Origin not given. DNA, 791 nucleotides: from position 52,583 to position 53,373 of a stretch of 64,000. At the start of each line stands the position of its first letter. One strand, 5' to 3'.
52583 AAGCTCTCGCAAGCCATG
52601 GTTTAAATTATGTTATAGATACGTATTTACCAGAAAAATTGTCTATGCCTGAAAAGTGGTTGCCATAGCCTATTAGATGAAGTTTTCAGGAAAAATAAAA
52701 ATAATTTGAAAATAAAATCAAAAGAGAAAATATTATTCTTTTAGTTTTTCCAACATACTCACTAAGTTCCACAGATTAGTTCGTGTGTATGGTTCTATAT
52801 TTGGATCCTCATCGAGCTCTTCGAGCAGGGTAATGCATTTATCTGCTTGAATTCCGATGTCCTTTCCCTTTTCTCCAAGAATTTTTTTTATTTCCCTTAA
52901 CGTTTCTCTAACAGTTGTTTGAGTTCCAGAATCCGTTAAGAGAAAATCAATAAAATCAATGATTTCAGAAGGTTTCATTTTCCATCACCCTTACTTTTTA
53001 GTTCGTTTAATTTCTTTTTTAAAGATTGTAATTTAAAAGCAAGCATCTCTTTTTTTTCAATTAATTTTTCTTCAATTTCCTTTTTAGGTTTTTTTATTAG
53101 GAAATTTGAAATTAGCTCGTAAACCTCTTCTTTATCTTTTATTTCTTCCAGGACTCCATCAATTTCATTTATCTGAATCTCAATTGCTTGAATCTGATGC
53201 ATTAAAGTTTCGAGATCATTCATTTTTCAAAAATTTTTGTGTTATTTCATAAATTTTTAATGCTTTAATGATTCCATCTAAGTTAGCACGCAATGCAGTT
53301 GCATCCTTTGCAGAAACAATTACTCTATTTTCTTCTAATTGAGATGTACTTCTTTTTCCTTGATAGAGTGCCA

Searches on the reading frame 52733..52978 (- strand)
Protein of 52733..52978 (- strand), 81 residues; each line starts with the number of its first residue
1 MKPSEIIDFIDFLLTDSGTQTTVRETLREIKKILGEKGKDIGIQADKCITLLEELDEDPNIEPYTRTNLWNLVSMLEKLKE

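Call 66: search_protein_families(library=pfam, proteins=[window:52733-52978:-], max_evalue=0.001)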
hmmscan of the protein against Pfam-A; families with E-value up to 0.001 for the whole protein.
window:52733-52978:- (81 aa): 1 family
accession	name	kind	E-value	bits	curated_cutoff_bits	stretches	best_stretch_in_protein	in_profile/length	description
PF03685.18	UPF0147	-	4.8e-16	59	23.6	1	4-79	6-81/81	Uncharacterised protein family (UPF0147)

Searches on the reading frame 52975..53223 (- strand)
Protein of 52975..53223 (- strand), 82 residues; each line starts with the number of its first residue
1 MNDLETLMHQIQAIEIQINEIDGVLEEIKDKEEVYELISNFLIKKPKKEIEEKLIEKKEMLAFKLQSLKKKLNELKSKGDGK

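Call 66: search_protein_families(library=pfam, proteins=[window:52975-53223:-], max_evalue=0.001)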
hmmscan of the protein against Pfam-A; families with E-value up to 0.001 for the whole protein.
window:52975-53223:- (82 aa): 1 family
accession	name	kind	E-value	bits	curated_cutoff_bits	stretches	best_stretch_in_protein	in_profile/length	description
PF01920.25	Prefoldin_2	-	3.3e-09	37.1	27.6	1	2-78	12-91/106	Prefoldin subunit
